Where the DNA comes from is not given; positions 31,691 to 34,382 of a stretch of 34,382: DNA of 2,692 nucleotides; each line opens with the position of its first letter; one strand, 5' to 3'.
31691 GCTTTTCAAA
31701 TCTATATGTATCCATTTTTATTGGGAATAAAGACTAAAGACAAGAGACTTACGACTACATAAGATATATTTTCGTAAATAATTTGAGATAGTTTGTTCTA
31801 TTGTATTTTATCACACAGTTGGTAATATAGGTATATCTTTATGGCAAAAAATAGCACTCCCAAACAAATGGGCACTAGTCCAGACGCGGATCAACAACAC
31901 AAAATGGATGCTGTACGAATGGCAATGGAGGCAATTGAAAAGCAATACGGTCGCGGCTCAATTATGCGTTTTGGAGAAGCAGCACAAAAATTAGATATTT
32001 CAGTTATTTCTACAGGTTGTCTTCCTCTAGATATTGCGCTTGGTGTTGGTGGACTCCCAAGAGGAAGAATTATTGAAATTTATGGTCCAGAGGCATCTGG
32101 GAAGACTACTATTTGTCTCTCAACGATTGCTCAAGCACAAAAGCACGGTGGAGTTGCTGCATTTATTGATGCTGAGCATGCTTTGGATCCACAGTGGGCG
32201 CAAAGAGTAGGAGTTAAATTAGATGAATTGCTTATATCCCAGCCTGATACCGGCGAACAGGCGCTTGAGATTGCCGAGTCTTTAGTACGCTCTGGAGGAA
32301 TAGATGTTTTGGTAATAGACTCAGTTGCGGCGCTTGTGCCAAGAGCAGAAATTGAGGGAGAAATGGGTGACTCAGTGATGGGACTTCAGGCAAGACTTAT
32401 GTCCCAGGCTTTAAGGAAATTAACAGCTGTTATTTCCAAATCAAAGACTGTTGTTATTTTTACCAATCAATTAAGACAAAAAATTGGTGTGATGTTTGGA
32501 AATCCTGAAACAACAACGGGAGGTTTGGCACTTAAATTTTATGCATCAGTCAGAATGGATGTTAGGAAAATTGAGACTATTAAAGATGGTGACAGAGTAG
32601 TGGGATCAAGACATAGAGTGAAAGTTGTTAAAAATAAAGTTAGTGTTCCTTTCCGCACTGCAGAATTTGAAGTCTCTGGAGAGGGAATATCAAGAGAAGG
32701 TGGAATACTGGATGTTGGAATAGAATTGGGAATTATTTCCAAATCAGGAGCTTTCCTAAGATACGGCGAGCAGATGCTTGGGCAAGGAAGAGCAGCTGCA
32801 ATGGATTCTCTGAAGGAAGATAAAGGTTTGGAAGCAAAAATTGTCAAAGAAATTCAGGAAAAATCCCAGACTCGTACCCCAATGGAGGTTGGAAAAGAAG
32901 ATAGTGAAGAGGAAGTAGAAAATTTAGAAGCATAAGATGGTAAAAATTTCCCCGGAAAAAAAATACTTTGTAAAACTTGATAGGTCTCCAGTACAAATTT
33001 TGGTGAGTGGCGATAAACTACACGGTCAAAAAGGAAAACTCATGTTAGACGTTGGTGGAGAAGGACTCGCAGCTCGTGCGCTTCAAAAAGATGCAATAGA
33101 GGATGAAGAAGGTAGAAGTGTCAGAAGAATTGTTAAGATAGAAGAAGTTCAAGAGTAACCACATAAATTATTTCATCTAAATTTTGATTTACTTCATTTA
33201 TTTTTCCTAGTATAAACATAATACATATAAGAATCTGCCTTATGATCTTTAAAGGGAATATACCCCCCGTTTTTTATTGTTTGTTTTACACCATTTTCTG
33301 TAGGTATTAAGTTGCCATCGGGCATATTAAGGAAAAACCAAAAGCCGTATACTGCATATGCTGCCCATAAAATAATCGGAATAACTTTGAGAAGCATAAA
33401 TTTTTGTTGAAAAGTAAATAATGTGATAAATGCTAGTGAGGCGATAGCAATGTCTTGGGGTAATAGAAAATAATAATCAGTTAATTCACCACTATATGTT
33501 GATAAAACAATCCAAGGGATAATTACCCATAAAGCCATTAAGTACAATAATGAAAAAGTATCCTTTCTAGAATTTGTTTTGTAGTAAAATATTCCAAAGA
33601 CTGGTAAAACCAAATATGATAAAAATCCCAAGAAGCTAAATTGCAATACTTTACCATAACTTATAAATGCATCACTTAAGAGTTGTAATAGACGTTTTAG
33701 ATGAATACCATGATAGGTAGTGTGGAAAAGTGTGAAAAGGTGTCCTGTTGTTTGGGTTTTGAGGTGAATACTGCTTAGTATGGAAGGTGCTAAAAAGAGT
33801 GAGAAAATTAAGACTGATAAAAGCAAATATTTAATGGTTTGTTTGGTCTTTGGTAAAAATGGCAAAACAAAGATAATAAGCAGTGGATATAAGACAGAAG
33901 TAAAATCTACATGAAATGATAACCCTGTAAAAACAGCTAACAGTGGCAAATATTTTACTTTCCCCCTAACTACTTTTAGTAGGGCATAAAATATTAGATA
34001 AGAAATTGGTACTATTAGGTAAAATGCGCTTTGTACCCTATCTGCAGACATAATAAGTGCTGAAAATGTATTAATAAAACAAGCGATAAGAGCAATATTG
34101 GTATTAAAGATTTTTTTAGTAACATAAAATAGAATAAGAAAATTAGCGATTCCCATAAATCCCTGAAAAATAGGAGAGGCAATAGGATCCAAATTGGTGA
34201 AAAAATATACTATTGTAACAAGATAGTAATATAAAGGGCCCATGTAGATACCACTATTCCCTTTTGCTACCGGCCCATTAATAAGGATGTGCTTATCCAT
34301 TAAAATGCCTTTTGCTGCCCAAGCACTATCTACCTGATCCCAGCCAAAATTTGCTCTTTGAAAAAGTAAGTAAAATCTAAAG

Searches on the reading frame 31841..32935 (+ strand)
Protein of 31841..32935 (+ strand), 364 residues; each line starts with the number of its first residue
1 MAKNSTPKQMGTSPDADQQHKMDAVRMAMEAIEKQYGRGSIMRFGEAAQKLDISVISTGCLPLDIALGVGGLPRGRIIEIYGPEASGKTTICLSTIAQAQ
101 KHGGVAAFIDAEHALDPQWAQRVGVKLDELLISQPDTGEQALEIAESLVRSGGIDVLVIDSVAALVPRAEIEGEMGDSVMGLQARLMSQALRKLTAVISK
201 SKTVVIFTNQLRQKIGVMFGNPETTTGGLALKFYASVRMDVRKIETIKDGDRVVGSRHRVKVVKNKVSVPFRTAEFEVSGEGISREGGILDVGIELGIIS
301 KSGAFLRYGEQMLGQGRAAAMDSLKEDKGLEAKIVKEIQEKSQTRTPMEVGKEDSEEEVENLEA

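Call 62: search_protein_families(library=pfam, proteins=[window:31841-32935:+], max_evalue=0.001)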
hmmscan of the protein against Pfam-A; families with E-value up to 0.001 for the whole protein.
window:31841-32935:+ (364 aa): 8 families
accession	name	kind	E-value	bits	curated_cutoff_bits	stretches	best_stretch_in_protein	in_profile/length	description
PF00154.27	RecA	-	1.8e-130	434.5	27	1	24-283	2-261/262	recA bacterial DNA recombination protein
PF21096.2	RecA_C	-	1.5e-14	54.3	27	1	287-341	1-55/57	RecA C-terminal domain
PF08423.17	Rad51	-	4.7e-11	42.9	22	1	52-283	4-241/244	Rad51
PF06745.19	ATPase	-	8.4e-08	32.3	26.6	1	57-283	2-224/231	KaiC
PF02283.22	CobU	-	0.00036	20.6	27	1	80-211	3-125/168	Cobinamide kinase / cobinamide phosphate guanyltransferase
PF01637.24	ATPase_2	-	0.0004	20.7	33.2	1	76-215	21-123/225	ATPase domain predominantly from Archaea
PF13191.12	AAA_16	-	0.00051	21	32.6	1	73-207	22-137/167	AAA ATPase domain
PF13481.12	AAA_25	-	0.00084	19.4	27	0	70-165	28-155/195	AAA domain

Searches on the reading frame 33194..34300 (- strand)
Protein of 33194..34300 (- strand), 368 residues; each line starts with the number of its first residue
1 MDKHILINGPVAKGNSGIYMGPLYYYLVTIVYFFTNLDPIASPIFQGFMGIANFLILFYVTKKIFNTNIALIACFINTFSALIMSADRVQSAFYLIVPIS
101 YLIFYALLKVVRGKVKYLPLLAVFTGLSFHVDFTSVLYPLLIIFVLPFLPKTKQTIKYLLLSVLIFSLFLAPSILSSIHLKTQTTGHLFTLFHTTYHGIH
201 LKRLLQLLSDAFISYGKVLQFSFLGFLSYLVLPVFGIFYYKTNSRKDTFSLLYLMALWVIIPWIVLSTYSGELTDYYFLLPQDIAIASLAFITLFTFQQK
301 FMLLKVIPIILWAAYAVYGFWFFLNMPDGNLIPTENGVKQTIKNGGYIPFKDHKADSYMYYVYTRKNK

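Call 62: search_protein_families(library=pfam, proteins=[window:33194-34300:-], max_evalue=0.001)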
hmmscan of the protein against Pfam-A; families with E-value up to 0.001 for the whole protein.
window:33194-34300:- (368 aa): 1 family
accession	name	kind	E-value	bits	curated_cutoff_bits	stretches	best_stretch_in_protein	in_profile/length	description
PF13231.12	PMT_2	-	1.6e-06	28.9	26.1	1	22-170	4-155/160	Dolichyl-phosphate-mannose-protein mannosyltransferase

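Call 69: find_encoding_contigs(protein=window:33194-34300:-, flank=10000, max_places=4)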
Protein window:33194-34300:- (368 aa): no gene with exactly this product is on record in the collection.
